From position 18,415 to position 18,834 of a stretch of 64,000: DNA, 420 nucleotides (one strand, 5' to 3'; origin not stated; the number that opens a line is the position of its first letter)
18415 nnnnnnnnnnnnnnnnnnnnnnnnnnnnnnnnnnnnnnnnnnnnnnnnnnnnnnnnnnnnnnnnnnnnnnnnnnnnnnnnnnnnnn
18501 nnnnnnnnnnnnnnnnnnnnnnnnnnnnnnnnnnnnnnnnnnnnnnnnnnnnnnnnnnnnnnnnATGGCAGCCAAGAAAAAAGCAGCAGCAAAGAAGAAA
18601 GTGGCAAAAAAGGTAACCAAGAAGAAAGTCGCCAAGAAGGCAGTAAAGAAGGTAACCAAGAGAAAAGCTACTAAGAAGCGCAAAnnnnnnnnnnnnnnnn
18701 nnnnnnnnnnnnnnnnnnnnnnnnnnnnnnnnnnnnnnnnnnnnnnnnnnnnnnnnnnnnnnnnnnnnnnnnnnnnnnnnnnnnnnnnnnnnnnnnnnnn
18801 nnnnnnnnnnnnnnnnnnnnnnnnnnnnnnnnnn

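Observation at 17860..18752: A 40-aa poly-Lys/Ala basic protein with a near-perfect RBS inside a ~0.7-kb AT-rich island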

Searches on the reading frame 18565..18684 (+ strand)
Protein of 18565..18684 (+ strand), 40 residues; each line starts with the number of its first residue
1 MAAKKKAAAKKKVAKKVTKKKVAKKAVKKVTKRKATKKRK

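Call 9: search_protein_families(library=ncbifam, proteins=[window:18565-18684:+], max_evalue=1)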
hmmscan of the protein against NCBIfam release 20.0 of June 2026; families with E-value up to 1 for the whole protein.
seq(40 aa): 0 families

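Call 10: search_protein_families(library=pfam, proteins=[window:18565-18684:+], max_evalue=1)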
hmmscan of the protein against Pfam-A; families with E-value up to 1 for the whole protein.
seq(40 aa): 0 families

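Call 11: find_homologous_proteins(query=window:18565-18684:+, max_evalue=0.01)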
Query seq(40 aa): 1779 candidates shared short words with the query, none scored E <= 0.01.

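Call 13: find_encoding_contigs(protein=window:18565-18684:+, flank=5000, max_places=10)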
Protein seq(40 aa) (40 aa): 2 contigs read that carry it; 2 places shown.
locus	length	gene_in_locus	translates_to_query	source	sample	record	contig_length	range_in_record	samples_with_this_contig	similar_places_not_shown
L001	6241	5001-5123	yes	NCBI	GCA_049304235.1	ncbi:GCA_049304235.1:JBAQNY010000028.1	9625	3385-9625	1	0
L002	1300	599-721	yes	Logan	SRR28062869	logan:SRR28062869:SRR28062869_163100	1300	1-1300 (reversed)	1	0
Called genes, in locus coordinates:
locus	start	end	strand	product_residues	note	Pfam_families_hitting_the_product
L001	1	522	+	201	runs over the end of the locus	-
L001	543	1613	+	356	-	PF02646:RmuC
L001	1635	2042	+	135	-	-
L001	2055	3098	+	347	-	PF00953:Glycos_transf_4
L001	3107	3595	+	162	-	PF02643:DUF192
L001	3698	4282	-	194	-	-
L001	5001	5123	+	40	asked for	-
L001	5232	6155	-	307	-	PF17827:PrmC_N, PF13847:Methyltransf_31, PF13649:Methyltransf_25 (faint)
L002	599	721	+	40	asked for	-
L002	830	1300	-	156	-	?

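Call 15: find_related_loci(query=P0001, collection=genome_contigs, flank=4000)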
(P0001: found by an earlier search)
Query P0001 (307 aa) in genome_contigs; peptide patterns used: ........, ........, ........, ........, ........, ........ (x = any residue, [..] = any of these).
419 stretches matched a pattern; 334 encode a relative of the query (tblastn E <= 1e-3); the best 80 are kept; 80 distinct loci.
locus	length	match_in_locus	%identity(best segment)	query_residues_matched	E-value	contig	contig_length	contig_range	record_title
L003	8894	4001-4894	58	1-297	2e-106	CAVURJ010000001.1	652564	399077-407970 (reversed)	MAG: Candidatus Moranbacteria bacterium isolate MFD09730.bin.1.17 genome assembly, contig: contig_20098, whole genome sh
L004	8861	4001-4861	59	1-294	9e-103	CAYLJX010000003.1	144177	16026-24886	MAG TPA_asm: uncultured Bdellovibrionales bacterium isolate SRP342105_co1_463 genome assembly, contig: NODE_126_length_1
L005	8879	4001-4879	57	1-296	8e-102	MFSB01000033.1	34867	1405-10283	MAG: Candidatus Moranbacteria bacterium RIFCSPLOWO2_12_FULL_48_12 rifcsplowo2_12_scaffold_4368, whole genome shotgun seq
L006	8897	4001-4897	52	3-294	2e-97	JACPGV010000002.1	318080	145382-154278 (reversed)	MAG: Candidatus Moraniibacteriota bacterium isolate NC_groundwater_397_Ag_B-0.1um_43_25 GD18-4_B1_scaffold_115744, whole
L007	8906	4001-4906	57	1-296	5e-97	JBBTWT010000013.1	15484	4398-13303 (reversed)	MAG: Patescibacteria group bacterium isolate H32-bin019_1 H32_bin019_1_000000000013, whole genome shotgun sequence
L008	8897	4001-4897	52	1-296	5e-95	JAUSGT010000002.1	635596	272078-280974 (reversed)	MAG: Candidatus Moraniibacteriota bacterium isolate E14_metabat.bin.14 E14_k141_1001272, whole genome shotgun sequence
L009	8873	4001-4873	50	1-295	1e-91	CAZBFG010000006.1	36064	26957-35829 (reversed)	MAG TPA_asm: uncultured Bdellovibrionales bacterium isolate ERP113451_co1_34 genome assembly, contig: NODE_1281_length_3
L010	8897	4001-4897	51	1-296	2e-91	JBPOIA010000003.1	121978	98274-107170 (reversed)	MAG: Candidatus Moraniibacteriota bacterium isolate MAG_644 c_000000432242, whole genome shotgun sequence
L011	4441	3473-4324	52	1-295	2e-90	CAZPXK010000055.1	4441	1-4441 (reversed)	MAG TPA_asm: uncultured Bdellovibrionales bacterium isolate SRP342105_co1_301 genome assembly, contig: NODE_28496_length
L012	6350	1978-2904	50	1-300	1e-89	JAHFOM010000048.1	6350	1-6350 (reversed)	MAG: Candidatus Moraniibacteriota bacterium isolate nzgw503 NODE_15785_length_6351_cov_3.987159, whole genome shotgun se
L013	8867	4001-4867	50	1-297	7e-89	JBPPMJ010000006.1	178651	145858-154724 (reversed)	MAG: Minisyncoccota bacterium isolate BIOS2019_out_082 k131_2176648, whole genome shotgun sequence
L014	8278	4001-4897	50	1-297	2e-85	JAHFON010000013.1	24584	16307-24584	MAG: Candidatus Moraniibacteriota bacterium isolate nzgw504 NODE_1844_length_24585_cov_3.837802, whole genome shotgun se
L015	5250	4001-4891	50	2-305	2e-83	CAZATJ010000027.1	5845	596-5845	MAG TPA_asm: uncultured Bdellovibrionales bacterium isolate ERP113451_co3_238 genome assembly, contig: NODE_13108_length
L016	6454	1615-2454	51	18-295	1e-78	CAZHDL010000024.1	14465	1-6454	MAG TPA_asm: uncultured Bdellovibrionales bacterium isolate SRP219642_co10_72 genome assembly, contig: NODE_4144_length_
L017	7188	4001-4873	48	2-296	1e-77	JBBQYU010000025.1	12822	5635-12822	MAG: Candidatus Moraniibacteriota bacterium isolate Co_metawrap_2179 Cmw_2179_k141_29805532_length_12822_cov_7.0000, who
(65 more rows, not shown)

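Call 32: find_homologous_proteins(query=A3, max_evalue=10)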
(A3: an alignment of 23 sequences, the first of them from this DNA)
Query A3 (23 sequences) (40 aa, profile of the alignment): 59 proteins with E <= 10 among 8000 candidates.
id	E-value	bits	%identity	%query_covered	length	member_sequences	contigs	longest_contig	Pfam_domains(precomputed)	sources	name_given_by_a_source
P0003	5.1e-3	35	-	-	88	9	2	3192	-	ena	-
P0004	7.0e-3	34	-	-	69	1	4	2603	-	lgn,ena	-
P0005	4.9e-2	32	-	-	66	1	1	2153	-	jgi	jgi:hypothetical protein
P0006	9.1e-2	31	-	-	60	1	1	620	-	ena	-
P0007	1.3e-1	30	-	-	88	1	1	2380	-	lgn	-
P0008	1.3e-1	30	-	-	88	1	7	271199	-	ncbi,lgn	-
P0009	1.4e-1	30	-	-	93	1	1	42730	-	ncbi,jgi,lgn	jgi:hypothetical protein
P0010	3.8e-1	29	-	-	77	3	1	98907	-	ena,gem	-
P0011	3.9e-1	29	-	-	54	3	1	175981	-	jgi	-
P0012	4.5e-1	29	-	-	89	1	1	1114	-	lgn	-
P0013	4.6e-1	29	-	-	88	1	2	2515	-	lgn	-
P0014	4.8e-1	29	-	-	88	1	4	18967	-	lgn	-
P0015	5.8e-1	28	-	-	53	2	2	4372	-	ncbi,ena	-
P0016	7.1e-1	28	-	-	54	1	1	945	-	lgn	-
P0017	8.9e-1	28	-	-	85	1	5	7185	-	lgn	-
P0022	1.9e+0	27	-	-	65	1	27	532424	-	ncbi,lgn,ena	-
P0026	2.7e+0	26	-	-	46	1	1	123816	-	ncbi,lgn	-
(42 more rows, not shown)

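Call 34: find_encoding_contigs(protein=P0022, flank=3000, max_places=3)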
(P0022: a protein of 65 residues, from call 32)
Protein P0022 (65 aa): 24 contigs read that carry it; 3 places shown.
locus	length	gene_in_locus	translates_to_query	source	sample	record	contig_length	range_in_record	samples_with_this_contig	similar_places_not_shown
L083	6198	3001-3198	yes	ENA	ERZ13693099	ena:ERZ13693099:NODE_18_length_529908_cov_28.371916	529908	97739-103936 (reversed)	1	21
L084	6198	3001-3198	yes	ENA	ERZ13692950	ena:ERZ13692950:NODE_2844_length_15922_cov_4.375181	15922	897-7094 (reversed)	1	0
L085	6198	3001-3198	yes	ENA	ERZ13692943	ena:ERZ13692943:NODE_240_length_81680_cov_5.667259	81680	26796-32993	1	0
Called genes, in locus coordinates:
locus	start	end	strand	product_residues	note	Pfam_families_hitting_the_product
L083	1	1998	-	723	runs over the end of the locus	PF00133:tRNA-synt_1, PF09334:tRNA-synt_1g (weak), PF00133:tRNA-synt_1, PF08264:Anticodon_1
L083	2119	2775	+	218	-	PF00856:SET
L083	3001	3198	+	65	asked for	-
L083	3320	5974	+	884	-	PF07517:SecA_DEAD, PF01043:SecA_PP_bind, PF21090:P-loop_SecA, PF07516:SecA_SW, PF02810:SEC-C (weak)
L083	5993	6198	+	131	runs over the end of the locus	PF03479:PCC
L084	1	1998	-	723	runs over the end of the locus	PF00133:tRNA-synt_1, PF09334:tRNA-synt_1g (weak), PF00133:tRNA-synt_1, PF08264:Anticodon_1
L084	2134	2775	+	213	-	PF00856:SET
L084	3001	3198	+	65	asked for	-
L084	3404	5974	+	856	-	PF07517:SecA_DEAD, PF01043:SecA_PP_bind, PF21090:P-loop_SecA, PF07516:SecA_SW, PF02810:SEC-C (weak)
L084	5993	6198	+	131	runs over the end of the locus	PF03479:PCC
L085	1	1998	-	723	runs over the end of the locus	PF00133:tRNA-synt_1, PF09334:tRNA-synt_1g (weak), PF00133:tRNA-synt_1, PF08264:Anticodon_1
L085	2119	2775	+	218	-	PF00856:SET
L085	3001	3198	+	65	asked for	-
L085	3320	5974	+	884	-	PF07517:SecA_DEAD, PF01043:SecA_PP_bind, PF21090:P-loop_SecA, PF07516:SecA_SW, PF02810:SEC-C (weak)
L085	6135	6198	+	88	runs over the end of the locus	PF03479:PCC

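Call 35: find_encoding_contigs(protein=P0010, flank=3000, max_places=2)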
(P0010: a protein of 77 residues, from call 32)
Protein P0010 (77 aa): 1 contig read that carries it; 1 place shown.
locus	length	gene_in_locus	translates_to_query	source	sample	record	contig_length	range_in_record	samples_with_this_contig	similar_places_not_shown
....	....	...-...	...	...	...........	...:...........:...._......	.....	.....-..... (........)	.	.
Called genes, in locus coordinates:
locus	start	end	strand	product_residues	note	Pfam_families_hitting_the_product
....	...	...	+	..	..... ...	-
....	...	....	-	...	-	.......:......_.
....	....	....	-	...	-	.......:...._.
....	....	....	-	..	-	-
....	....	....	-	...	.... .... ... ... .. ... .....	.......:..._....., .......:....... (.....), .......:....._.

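Call 36: find_encoding_contigs(protein=P0026, flank=3000, max_places=2)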
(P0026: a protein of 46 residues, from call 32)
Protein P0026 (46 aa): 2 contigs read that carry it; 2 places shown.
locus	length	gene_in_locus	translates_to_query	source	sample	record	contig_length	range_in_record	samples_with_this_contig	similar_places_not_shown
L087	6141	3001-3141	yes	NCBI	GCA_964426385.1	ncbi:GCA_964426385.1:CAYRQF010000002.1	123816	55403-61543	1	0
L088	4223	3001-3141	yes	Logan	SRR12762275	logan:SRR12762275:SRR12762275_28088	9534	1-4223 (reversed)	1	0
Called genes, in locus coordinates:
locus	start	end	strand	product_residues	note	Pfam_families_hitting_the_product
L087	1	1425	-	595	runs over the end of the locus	PF00496:SBP_bac_5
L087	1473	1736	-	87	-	PF03840:SecG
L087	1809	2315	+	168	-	PF01471:PG_binding_1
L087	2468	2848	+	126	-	PF01931:NTPase_I-T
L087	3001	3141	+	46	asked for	-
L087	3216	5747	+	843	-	PF07517:SecA_DEAD, PF01043:SecA_PP_bind, PF21090:P-loop_SecA, PF07516:SecA_SW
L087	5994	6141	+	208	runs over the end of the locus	-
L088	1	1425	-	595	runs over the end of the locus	PF00496:SBP_bac_5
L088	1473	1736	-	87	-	PF03840:SecG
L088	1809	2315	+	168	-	PF01471:PG_binding_1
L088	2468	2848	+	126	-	PF01931:NTPase_I-T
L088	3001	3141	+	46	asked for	-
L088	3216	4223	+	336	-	?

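Call 40: search_solved_structures(query=A3, max_evalue=10)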
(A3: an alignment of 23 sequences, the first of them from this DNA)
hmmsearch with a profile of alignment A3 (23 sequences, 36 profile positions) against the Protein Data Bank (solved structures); distinct sequences matched with E-value up to 10: 0.

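Call 41: search_protein_families(library=pfam, alignment_id=A3, max_evalue=10)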
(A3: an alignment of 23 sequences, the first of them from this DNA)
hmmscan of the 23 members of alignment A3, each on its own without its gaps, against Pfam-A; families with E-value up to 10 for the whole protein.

A. member 1, seq(40 aa): 1 family
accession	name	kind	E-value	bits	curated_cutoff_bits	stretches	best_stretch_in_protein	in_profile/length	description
PF05318.17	Tombus_movement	-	7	8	21.3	1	3-35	18-49/71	Tombusvirus movement protein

B. families by the number of members that match (of 23 scanned): 25 families
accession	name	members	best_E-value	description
PF22734.1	NNH2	4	0.063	NACHT N-terminal Helical domain 2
PF17241.8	Retrotran_gag_4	2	0.019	Ty5 Gag N-terminal region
PF25310.1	VG15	2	0.19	VG15 protein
PF14850.11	Pro_dh-DNA_bdg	2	0.49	DNA-binding domain of Proline dehydrogenase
PF14196.11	ATC_hydrolase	2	1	L-2-amino-thiazoline-4-carboxylic acid hydrolase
PF07639.16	YTV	1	0.014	YTV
PF18640.6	LepB_N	1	0.05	LepB N-terminal domain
PF21559.3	Reb1_MybAD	1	0.1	DNA-binding protein reb1, Myb-associated domain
PF16133.10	DUF4844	1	0.12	Domain of unknown function (DUF4844)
PF11392.14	AllH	1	0.19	Oxamate carbamoyltransferase subunit AllH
PF00125.30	Histone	1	0.21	Core histone H2A/H2B/H3/H4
PF24886.1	DUF7740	1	0.21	Domain of unknown function (DUF7740)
PF16509.11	KORA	1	0.24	TrfB plasmid transcriptional repressor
PF23136.1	DUF7051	1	0.71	Domain of unknown function (DUF7051)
PF17770.6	RNase_J_C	1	0.97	Ribonuclease J C-terminal domain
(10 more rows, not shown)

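Call 54: find_homologous_proteins(query=P0002, max_evalue=0.001)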
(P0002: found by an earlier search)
Query P0002 (194 aa): 1405 proteins with E <= 0.001 among 1567 candidates; the best 120 are listed.
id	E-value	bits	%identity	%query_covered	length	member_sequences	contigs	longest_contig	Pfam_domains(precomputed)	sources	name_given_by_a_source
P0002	3.0e-114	396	100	100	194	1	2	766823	-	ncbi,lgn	ncbi:MAG: hypothetical protein WAV46_02720 [Candidatus Moraniibacteriota bacterium]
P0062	7.3e-100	349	87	100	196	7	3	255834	-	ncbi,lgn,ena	-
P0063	9.4e-100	349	88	100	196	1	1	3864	-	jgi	jgi:hypothetical protein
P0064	2.3e-98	345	89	100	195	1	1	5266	-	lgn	-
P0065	2.4e-98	344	86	100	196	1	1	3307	-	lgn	-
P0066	2.5e-98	344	87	99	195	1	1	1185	-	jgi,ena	jgi:negative regulator of sigma E activity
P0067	3.0e-98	344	87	100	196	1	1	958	-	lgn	-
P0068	5.5e-98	343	87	100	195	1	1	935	-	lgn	-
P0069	2.5e-97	341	86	100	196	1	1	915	-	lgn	-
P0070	6.2e-97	340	84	100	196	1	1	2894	-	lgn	-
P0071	7.8e-97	340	87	100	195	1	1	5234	-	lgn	-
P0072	7.7e-96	336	84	100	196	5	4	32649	-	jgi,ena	-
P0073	2.0e-95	335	85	100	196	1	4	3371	-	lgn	-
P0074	2.2e-95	335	85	100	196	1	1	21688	-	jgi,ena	-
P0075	2.4e-95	335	84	100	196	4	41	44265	-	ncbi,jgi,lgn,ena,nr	ncbi:MAG: hypothetical protein A3J06_03430 [Candidatus Moranbacteria bacterium RIFCSPLOWO2_02_FULL_4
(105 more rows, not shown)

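Call 57: predict_structure(protein=window:18565-18684:+)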
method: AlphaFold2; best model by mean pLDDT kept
length: 40 residues; sequences in the alignment: 1
mean_pLDDT: 91.9   pTM: 0.49
mean pLDDT of the five models: 91.9, 89.2, 87.6, 85.9, 78.7
residues with pLDDT >= 90: 31; 70-90: 8; 50-70: 1; < 50: 0
segments of 3 or more residues with pLDDT < 50: none
pLDDT, mean of each block of 10 residues (from residue 1): 84 94 96 94
secondary structure, 60 per line:
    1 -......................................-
elements in order: H2-39

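Call 75: predict_structure(alignment_id=A4)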
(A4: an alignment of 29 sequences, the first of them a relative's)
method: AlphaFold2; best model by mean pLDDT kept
length: 194 residues; sequences in the alignment: 29
mean_pLDDT: 63.5   pTM: 0.44
mean pLDDT of the five models: 63.5, 56.5, 54.9, 43.7, 41.5
residues with pLDDT >= 90: 0; 70-90: 91; 50-70: 43; < 50: 60
segments of 3 or more residues with pLDDT < 50: 1-5, 7-10, 41-90
pLDDT, mean of each block of 10 residues (from residue 1): 46 58 71 64 46 38 30 34 39 65 68 82 77 87 80 75 87 85 78 59
secondary structure, 60 per line:
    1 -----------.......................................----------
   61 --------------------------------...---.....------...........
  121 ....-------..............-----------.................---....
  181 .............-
elements in order: H12-50 E93-95 E99-103 H110-124 H132-145 E157-161 H162-173 H177-193

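Call 79: fold_search(model_id=the predicted structure, library=pdb)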
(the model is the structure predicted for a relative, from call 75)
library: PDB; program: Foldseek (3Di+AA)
matches with E <= 10: 64; with E <= 0.001: 0
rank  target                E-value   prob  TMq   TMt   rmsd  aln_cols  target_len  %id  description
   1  6ekv                  4.1e-01  0.41  0.26  0.08  11.0       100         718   11  Structure of OrfX2 from Clostridium botulinum A2 (released 2017-10-25)
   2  9auf_A                1.5e+00  0.11  0.18  0.10  11.4        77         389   13  Cas9d 20bp R-loop Complex (released 2025-01-15)
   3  3i99                  2.7e+00  0.08  0.20  0.13  10.7       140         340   13  The crystal structure of the UDP-N-acetylenolpyruvoylglucosamine reductase from the Vibrio cholerae O1 biovar Tor (released 2009-10-20)
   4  8v7q_A                2.8e+00  0.02  0.14  0.14  16.5       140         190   17  IpaD (122-321) Pi-helix Mutant (delta Q148) Apo Structure (released 2024-08-21)
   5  5ag3_B                3.4e+00  0.02  0.11  0.07   6.7        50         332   18  Chorismatase mechanisms reveal fundamentally different types of reaction in a single conserved protein fold (released 2015-08-19)
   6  4r4e_A                3.6e+00  0.06  0.18  0.32   8.1        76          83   16  Structure of GlnR-DNA complex (released 2015-03-04)
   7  5ag3_C                3.8e+00  0.02  0.10  0.07   6.8        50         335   18  Chorismatase mechanisms reveal fundamentally different types of reaction in a single conserved protein fold (released 2015-08-19)
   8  8hnp_A                4.4e+00  0.10  0.22  0.28   4.6        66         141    8  Archaeal transcription factor Mutant (released 2023-09-13)
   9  2d5r_B                4.6e+00  0.06  0.18  0.28  10.1        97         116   10  Crystal Structure of a Tob-hCaf1 Complex (released 2006-12-12)
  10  8kea_K                4.6e+00  0.05  0.18  0.21  15.6       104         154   13  Cyanophage A-1(L) baseplate-initiators (released 2024-04-10)
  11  5bn5_B                5.6e+00  0.02  0.12  0.07   9.0        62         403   10  Structural basis for a unique ATP synthase core complex from Nanoarcheaum equitans (released 2015-09-16)
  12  3bc8                  5.6e+00  0.01  0.12  0.07  11.8       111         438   10  Crystal structure of mouse selenocysteine synthase (released 2007-12-18)
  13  8g9z_C                5.6e+00  0.01  0.13  0.07  12.2       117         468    9  High-resolution crystal structure of the human selenomethionine-derived SepSecS-tRNASec complex (released 2023-04-05)
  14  7zv9_I                5.9e+00  0.03  0.18  0.23  10.8       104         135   13  Crystal structure of FLT3 in complex with a monomeric FLT3 Ligand variant (released 2023-05-31)
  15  9fxk_G                5.9e+00  0.03  0.18  0.22  14.8       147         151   10  Transcription repressor NrdR from E. coli, AMPPNP/ATP-bound state (released 2025-03-19)
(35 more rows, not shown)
